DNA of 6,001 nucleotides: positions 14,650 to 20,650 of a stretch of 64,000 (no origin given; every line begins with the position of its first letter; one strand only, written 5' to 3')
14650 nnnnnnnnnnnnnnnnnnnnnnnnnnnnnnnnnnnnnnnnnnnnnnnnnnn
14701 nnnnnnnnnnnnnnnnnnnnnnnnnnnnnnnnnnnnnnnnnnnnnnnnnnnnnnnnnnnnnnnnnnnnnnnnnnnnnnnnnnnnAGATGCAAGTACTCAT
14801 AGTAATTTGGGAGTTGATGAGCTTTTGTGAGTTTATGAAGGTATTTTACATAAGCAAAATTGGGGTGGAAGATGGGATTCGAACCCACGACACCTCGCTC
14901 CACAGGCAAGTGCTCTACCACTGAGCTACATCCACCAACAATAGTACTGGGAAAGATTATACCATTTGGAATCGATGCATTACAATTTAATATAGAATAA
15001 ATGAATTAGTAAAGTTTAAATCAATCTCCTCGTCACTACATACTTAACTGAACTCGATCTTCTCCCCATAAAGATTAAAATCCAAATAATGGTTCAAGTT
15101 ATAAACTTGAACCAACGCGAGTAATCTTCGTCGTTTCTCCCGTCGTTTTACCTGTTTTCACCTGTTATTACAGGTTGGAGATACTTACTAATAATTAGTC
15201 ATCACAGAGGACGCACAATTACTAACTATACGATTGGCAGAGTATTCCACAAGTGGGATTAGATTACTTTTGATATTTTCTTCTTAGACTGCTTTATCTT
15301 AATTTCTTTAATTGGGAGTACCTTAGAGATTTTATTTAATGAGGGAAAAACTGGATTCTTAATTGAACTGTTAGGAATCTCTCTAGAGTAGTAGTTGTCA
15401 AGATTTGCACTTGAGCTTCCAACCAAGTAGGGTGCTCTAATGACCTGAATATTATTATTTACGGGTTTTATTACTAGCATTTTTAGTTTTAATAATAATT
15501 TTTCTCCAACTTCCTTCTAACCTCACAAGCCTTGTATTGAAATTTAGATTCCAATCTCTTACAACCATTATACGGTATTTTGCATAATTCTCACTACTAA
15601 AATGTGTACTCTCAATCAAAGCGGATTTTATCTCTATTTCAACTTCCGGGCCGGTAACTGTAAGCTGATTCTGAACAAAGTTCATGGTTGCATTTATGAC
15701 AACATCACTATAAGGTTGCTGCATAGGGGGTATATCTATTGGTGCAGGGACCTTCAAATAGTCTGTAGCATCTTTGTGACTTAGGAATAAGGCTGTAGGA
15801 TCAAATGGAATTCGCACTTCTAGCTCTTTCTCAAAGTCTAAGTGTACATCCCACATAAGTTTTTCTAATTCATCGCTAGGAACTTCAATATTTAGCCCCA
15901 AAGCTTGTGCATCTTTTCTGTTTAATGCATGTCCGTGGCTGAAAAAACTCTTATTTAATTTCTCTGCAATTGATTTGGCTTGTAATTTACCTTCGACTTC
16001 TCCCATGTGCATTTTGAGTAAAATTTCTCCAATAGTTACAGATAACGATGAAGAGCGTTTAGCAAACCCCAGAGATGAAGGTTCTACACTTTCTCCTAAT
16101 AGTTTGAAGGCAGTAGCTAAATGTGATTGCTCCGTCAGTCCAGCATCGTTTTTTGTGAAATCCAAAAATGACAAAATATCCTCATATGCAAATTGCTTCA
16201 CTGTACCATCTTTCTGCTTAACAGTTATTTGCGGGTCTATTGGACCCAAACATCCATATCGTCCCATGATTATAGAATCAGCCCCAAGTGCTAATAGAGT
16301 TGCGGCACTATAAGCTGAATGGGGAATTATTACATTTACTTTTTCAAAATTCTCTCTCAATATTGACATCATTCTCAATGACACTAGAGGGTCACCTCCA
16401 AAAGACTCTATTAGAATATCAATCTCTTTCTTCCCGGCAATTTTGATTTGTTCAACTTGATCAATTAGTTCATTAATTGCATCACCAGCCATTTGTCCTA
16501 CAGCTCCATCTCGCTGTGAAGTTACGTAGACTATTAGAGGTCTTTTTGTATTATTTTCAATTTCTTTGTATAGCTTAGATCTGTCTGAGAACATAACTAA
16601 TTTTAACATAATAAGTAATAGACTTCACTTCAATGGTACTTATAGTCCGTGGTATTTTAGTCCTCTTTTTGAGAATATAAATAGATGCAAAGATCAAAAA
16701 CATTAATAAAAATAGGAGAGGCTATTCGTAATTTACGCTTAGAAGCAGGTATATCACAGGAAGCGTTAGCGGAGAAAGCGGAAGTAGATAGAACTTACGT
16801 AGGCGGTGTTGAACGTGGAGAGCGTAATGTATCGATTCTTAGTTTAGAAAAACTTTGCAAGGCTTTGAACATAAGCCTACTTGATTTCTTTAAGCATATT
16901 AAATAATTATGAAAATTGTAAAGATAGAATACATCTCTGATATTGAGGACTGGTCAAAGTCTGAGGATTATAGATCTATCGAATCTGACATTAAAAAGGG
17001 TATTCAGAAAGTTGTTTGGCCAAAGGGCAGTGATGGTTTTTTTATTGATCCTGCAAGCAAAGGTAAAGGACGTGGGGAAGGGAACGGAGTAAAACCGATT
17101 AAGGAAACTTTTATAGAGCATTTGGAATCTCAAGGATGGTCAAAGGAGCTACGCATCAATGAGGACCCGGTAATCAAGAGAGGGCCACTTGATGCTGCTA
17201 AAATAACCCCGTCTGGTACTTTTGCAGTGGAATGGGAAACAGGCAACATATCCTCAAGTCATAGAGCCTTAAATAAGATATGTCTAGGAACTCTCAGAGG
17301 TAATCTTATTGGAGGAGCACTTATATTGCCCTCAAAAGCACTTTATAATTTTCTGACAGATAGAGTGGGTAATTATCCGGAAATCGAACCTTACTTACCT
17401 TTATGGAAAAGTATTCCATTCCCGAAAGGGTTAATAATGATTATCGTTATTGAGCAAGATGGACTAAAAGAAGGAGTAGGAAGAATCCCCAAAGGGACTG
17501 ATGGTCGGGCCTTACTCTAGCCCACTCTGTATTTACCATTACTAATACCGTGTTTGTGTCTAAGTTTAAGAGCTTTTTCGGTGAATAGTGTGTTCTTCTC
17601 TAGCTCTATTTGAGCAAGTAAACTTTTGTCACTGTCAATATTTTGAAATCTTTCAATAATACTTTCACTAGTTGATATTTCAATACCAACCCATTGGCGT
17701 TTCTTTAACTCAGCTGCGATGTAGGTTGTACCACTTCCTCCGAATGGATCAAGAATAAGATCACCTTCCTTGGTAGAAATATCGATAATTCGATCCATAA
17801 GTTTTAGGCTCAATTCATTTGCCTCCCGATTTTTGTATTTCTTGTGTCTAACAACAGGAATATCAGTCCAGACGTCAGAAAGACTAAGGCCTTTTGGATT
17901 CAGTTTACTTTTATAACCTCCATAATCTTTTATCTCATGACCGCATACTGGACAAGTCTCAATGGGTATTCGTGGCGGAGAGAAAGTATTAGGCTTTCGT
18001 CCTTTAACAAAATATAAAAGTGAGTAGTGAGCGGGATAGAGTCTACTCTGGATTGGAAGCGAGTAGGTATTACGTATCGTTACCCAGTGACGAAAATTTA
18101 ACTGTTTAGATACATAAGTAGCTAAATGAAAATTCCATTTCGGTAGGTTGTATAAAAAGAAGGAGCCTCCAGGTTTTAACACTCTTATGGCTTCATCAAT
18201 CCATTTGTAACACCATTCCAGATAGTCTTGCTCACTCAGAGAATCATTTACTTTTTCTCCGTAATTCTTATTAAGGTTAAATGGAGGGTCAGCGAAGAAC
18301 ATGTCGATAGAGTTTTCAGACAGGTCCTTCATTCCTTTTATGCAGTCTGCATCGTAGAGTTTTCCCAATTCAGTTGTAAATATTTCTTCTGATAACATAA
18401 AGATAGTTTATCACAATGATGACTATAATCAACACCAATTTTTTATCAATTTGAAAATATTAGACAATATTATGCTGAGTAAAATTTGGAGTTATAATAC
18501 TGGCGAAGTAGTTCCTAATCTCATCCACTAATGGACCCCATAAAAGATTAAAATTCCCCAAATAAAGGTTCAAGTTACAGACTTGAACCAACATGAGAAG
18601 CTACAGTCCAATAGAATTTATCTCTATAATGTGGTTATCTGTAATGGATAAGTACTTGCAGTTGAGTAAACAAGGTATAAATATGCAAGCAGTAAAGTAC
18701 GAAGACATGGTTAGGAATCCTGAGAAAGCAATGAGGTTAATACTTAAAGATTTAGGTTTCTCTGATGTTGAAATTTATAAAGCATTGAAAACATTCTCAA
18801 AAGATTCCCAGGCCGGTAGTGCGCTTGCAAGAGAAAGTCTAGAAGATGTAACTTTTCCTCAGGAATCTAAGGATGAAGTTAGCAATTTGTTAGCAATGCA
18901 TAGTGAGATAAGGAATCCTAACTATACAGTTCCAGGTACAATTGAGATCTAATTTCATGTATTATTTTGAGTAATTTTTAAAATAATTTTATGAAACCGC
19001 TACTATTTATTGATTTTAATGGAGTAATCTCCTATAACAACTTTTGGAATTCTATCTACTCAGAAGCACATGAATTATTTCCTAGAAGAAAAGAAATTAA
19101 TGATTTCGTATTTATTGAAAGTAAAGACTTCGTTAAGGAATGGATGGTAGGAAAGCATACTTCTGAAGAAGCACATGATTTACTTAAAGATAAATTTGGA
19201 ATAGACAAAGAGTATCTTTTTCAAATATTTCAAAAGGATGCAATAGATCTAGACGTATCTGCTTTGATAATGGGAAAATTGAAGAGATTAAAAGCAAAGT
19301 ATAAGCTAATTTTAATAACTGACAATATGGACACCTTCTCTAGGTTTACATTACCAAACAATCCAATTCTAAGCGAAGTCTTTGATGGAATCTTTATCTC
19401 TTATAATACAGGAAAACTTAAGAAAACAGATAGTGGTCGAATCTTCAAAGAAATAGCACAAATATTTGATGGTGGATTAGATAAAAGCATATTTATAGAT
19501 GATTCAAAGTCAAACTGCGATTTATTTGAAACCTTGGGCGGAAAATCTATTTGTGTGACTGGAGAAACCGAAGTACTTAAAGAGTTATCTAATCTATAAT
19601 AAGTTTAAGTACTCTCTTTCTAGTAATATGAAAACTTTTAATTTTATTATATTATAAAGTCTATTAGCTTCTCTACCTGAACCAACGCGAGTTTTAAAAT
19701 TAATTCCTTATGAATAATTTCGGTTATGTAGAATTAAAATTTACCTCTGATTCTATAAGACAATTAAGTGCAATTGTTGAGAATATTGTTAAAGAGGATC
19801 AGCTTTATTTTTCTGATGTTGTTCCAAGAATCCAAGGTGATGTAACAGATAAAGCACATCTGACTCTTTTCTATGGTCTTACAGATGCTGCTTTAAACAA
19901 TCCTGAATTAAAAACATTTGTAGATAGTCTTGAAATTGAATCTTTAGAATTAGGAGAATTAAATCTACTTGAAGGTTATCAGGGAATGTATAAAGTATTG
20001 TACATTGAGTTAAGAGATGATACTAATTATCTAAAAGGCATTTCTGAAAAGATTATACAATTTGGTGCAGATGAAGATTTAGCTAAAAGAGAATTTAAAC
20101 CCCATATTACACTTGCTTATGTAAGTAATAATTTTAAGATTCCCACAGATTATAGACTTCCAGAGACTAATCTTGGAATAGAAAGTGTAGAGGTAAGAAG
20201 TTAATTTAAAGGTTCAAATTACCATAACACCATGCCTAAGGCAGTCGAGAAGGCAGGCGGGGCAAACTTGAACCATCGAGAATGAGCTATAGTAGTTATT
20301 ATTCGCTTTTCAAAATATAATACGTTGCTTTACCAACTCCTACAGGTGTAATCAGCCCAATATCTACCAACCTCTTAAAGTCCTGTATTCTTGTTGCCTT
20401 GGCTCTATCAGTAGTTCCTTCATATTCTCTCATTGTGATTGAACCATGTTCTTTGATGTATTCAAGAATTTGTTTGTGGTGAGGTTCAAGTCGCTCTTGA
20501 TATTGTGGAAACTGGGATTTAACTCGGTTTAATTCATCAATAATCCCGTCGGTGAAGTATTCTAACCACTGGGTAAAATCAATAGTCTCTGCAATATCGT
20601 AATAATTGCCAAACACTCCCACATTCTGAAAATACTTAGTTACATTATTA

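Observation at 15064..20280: Family of palindromic junction repeats partitions a gene-cassette-like island on the 5' flank of tRNA-His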

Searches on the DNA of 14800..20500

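Call 30: search_rna_families(source=window, start=14800, end=20500, threshold=evalue, max_evalue=5)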
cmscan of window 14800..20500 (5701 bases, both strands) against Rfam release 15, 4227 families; matches with E-value up to 5: 7.
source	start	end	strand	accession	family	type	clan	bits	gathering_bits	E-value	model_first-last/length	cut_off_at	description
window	14864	14935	-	RF00005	tRNA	Gene; tRNA;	CL00001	64.1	29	1.2e-12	1-71/71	no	tRNA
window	19017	19106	-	RF01254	snR34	Gene; snRNA; snoRNA; HACA-box;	CL00042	25.6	39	2.3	1-206/206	no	Small nucleolar RNA snR34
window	17480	17504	-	RF01338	CRISPR-DR25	Gene; CRISPR;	CL00014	22.3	36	0.65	1-25/25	no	CRISPR RNA direct repeat element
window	19775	19870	+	RF00135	snoZ223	Gene; snRNA; snoRNA; CD-box;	CL00051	21.6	45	1.7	1-94/94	no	Small nucleolar RNA Z223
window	16654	16677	+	RF01354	CRISPR-DR45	Gene; CRISPR;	-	21.3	37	4.3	1-24/24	no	CRISPR RNA direct repeat element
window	14815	14916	-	RF02553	YrlA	Gene; sRNA;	-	18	69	4.9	1-114/114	no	Y RNA-like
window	15090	15136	-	RF00023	tmRNA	Gene;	CL00001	11.7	47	0.13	95-140/374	no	transfer-messenger RNA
